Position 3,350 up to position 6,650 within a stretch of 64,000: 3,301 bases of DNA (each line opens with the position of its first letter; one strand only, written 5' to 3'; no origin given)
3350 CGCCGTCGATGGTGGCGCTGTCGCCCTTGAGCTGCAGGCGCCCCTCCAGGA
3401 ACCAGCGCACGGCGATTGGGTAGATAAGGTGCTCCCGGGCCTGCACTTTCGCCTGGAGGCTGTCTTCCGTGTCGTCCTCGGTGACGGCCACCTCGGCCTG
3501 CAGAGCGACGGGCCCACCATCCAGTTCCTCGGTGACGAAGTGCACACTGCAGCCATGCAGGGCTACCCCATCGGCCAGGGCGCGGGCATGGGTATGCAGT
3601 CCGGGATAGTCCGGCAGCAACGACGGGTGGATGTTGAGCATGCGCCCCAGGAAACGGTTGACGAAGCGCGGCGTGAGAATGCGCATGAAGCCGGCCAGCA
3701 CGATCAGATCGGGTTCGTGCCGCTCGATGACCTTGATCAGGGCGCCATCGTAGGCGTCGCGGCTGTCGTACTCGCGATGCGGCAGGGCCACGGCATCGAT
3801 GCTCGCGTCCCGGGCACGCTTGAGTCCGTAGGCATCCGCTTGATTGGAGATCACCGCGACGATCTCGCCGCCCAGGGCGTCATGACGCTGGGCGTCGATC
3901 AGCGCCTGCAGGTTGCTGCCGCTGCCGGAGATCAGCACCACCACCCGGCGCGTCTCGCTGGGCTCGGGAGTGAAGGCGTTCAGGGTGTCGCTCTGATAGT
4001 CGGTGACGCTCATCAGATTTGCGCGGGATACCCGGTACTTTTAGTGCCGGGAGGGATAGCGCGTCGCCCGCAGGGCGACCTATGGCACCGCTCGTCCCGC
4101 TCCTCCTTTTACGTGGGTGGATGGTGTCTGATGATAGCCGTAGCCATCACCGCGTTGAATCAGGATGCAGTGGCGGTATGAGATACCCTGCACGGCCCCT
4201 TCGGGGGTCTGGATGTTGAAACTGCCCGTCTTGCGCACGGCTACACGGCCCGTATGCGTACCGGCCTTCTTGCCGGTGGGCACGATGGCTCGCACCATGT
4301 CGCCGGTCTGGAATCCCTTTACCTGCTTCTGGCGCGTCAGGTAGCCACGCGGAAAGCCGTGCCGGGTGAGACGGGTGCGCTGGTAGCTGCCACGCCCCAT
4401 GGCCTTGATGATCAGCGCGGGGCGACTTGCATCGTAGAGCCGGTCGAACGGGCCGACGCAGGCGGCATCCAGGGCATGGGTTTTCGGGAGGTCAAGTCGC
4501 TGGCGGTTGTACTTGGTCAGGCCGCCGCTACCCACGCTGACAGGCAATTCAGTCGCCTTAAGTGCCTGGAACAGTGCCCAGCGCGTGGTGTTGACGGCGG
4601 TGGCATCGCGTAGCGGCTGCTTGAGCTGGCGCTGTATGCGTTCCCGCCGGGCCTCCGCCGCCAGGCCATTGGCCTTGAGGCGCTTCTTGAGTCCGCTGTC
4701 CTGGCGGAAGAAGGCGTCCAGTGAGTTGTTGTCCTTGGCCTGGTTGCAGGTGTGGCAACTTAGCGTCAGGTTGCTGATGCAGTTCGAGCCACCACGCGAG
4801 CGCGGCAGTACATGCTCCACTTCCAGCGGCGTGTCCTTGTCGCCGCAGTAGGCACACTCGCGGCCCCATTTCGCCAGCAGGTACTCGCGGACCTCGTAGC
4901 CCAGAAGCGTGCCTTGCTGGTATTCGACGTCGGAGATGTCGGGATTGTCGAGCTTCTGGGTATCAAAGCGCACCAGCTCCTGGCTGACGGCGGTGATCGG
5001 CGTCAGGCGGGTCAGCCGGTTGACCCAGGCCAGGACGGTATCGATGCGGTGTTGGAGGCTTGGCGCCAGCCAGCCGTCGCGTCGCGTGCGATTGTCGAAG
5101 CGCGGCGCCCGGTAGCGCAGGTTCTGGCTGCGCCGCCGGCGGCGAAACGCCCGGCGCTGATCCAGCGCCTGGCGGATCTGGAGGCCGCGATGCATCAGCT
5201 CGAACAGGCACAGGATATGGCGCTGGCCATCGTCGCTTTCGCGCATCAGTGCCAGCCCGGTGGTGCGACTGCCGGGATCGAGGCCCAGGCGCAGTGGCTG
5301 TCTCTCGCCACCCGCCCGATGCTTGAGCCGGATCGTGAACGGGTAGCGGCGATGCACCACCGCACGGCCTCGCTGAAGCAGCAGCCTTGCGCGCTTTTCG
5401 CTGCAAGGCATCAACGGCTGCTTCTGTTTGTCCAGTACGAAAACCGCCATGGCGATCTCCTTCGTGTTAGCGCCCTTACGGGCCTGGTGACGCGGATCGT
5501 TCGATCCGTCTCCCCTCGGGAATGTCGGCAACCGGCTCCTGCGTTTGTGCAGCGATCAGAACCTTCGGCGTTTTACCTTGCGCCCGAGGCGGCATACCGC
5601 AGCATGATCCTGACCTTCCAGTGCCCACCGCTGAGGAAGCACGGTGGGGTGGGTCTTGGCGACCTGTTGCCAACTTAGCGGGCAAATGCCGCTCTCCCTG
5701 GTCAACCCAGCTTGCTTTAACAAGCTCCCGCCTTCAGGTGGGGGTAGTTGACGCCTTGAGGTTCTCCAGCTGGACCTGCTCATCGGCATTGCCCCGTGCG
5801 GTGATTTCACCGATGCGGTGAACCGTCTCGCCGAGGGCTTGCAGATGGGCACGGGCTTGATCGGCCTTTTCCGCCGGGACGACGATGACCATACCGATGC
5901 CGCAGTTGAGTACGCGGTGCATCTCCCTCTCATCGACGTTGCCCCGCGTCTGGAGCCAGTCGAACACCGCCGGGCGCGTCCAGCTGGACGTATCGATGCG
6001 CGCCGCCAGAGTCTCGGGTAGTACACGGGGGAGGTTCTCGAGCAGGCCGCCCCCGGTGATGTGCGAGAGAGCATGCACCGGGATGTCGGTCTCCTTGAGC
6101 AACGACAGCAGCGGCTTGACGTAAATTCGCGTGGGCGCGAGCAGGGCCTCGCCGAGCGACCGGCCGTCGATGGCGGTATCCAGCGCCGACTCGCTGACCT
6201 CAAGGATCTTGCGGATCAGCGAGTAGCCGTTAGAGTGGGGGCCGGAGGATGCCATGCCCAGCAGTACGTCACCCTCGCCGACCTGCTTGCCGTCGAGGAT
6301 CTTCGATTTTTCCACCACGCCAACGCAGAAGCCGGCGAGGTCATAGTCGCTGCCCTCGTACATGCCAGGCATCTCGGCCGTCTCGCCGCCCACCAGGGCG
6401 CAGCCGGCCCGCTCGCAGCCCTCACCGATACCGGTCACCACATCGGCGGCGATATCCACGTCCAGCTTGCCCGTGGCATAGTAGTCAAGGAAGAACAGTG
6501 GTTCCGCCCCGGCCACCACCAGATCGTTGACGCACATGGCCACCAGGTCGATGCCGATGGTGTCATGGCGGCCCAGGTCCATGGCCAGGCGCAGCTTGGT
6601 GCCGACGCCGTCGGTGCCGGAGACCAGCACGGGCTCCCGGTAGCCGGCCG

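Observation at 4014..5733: Intact-looking IscB (OMEGA, Cas9-ancestor) element inserted exactly between purM and purN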

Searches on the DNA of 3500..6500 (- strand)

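Call 3: search_rna_families(source=window, start=3500, end=6500, threshold=evalue, max_evalue=1, show_alignments=3)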
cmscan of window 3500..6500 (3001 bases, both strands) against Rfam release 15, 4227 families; matches with E-value up to 1: 1.
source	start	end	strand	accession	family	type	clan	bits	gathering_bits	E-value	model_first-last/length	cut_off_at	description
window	5504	5752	-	RF02033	HEARO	Gene;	-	100.7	83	7.5e-21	1-211/211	no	HNH endonuclease-associated RNA and ORF (HEARO) RNA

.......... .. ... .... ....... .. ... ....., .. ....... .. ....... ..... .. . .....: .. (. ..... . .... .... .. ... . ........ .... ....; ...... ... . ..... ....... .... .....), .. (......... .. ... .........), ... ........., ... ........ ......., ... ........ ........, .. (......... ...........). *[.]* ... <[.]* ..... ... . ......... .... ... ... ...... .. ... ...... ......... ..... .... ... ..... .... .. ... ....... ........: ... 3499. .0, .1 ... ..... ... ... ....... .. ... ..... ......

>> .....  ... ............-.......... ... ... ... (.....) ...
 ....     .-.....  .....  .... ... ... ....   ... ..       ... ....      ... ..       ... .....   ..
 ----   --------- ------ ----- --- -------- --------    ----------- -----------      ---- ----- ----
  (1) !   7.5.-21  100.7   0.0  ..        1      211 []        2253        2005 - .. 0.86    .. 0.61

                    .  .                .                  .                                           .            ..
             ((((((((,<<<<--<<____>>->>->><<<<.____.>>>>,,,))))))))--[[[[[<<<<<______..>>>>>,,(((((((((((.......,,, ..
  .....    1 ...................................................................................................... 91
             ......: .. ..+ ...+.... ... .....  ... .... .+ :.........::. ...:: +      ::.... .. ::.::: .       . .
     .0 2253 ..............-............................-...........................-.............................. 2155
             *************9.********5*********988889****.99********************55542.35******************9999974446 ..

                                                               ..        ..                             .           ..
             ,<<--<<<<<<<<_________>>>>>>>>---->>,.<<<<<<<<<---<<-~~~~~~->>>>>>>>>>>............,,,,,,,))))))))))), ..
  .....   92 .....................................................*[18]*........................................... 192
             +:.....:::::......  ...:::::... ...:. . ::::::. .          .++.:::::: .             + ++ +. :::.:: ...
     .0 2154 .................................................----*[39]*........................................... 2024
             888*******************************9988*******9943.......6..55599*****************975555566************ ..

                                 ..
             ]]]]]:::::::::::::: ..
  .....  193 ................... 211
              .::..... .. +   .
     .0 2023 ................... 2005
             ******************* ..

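Call 18: search_rna_families(sources=[L081, L082, L083, L084, L085], threshold=gathering)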
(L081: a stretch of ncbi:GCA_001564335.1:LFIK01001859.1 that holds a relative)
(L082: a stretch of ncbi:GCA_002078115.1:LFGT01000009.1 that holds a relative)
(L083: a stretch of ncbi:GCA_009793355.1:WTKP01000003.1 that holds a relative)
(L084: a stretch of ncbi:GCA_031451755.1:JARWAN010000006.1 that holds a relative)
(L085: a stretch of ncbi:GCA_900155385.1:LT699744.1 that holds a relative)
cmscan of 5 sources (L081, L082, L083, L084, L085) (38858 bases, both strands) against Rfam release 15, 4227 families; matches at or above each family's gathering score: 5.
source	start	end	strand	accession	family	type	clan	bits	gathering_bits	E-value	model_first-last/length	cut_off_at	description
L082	2715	2947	+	RF02033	HEARO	Gene;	-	110.9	83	3.2e-22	1-211/211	no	HNH endonuclease-associated RNA and ORF (HEARO) RNA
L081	3700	3948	+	RF02033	HEARO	Gene;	-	109.7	83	6.1e-22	1-211/211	no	HNH endonuclease-associated RNA and ORF (HEARO) RNA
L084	2713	2943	+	RF02033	HEARO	Gene;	-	101.2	83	7.2e-20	1-211/211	no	HNH endonuclease-associated RNA and ORF (HEARO) RNA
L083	2698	2943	+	RF02033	HEARO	Gene;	-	92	83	1.3e-17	1-211/211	no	HNH endonuclease-associated RNA and ORF (HEARO) RNA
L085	2713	2943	+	RF02033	HEARO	Gene;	-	90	83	3.7e-17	1-211/211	no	HNH endonuclease-associated RNA and ORF (HEARO) RNA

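Call 39: search_rna_families(sources=[L087, L088, L089, L092, L093, L094, L095, L096, L097, L099, L100, L101, L103, L104, L105, L106, L107, L109, L110, L114], threshold=gathering)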
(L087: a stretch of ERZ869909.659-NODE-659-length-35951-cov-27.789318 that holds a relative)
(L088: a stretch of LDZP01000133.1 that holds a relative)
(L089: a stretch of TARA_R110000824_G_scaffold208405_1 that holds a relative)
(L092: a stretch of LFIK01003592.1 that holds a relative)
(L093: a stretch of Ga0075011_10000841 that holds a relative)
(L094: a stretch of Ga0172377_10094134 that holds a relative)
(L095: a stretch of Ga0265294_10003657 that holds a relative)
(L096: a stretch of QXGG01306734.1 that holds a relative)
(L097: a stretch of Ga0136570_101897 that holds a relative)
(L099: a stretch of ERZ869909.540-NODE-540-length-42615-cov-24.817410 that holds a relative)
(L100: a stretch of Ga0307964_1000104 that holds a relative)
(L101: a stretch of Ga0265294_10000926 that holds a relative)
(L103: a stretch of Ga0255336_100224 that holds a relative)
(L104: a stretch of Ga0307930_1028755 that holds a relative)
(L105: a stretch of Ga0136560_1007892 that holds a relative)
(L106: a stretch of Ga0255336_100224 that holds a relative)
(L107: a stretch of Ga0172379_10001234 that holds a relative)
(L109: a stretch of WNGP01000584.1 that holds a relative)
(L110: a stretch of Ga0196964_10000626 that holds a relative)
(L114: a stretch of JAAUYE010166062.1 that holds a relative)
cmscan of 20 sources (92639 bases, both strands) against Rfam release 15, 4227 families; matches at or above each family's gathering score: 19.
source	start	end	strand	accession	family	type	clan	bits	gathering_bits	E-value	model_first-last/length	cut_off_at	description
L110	1761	1979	+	RF02033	HEARO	Gene;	-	140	83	6.1e-29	1-211/211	no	HNH endonuclease-associated RNA and ORF (HEARO) RNA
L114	512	734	+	RF02033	HEARO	Gene;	-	122.7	83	1e-24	1-211/211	no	HNH endonuclease-associated RNA and ORF (HEARO) RNA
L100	1710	1951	+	RF02033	HEARO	Gene;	-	117.4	83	2e-23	1-211/211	no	HNH endonuclease-associated RNA and ORF (HEARO) RNA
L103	1718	1947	+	RF02033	HEARO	Gene;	-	112.7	83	2.7e-22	1-211/211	no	HNH endonuclease-associated RNA and ORF (HEARO) RNA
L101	1717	1945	+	RF02033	HEARO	Gene;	-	111.9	83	4.4e-22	1-211/211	no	HNH endonuclease-associated RNA and ORF (HEARO) RNA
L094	124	354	+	RF02033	HEARO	Gene;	-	109.6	83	1.6e-21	1-211/211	no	HNH endonuclease-associated RNA and ORF (HEARO) RNA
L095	1719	1949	+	RF02033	HEARO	Gene;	-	109.6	83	1.6e-21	1-211/211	no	HNH endonuclease-associated RNA and ORF (HEARO) RNA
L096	1697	1934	+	RF02033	HEARO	Gene;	-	108.1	83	3.5e-21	1-211/211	no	HNH endonuclease-associated RNA and ORF (HEARO) RNA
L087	1715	1948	+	RF02033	HEARO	Gene;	-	106.6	83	8.5e-21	1-211/211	no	HNH endonuclease-associated RNA and ORF (HEARO) RNA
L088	1716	1947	+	RF02033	HEARO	Gene;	-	106.2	83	1e-20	1-211/211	no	HNH endonuclease-associated RNA and ORF (HEARO) RNA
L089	1703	1943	+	RF02033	HEARO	Gene;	-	105.4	83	1.6e-20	1-211/211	no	HNH endonuclease-associated RNA and ORF (HEARO) RNA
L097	147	378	+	RF02033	HEARO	Gene;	-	104.6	83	2.6e-20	1-211/211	no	HNH endonuclease-associated RNA and ORF (HEARO) RNA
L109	1675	1929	+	RF02033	HEARO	Gene;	-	104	83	3.6e-20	1-211/211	no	HNH endonuclease-associated RNA and ORF (HEARO) RNA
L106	1708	1949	+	RF02033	HEARO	Gene;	-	100.2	83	3.1e-19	1-211/211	no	HNH endonuclease-associated RNA and ORF (HEARO) RNA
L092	1701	1948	+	RF02033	HEARO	Gene;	-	99.9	83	3.5e-19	1-211/211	no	HNH endonuclease-associated RNA and ORF (HEARO) RNA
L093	1714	1946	+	RF02033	HEARO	Gene;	-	97.4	83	1.4e-18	1-211/211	no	HNH endonuclease-associated RNA and ORF (HEARO) RNA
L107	1698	1946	+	RF02033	HEARO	Gene;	-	92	83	2.9e-17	1-211/211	no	HNH endonuclease-associated RNA and ORF (HEARO) RNA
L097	17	90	+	RF00005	tRNA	Gene; tRNA;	CL00001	71.3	29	2e-13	1-71/71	no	tRNA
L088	4020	4093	-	RF00005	tRNA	Gene; tRNA;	CL00001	70.8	29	2.8e-13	1-71/71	no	tRNA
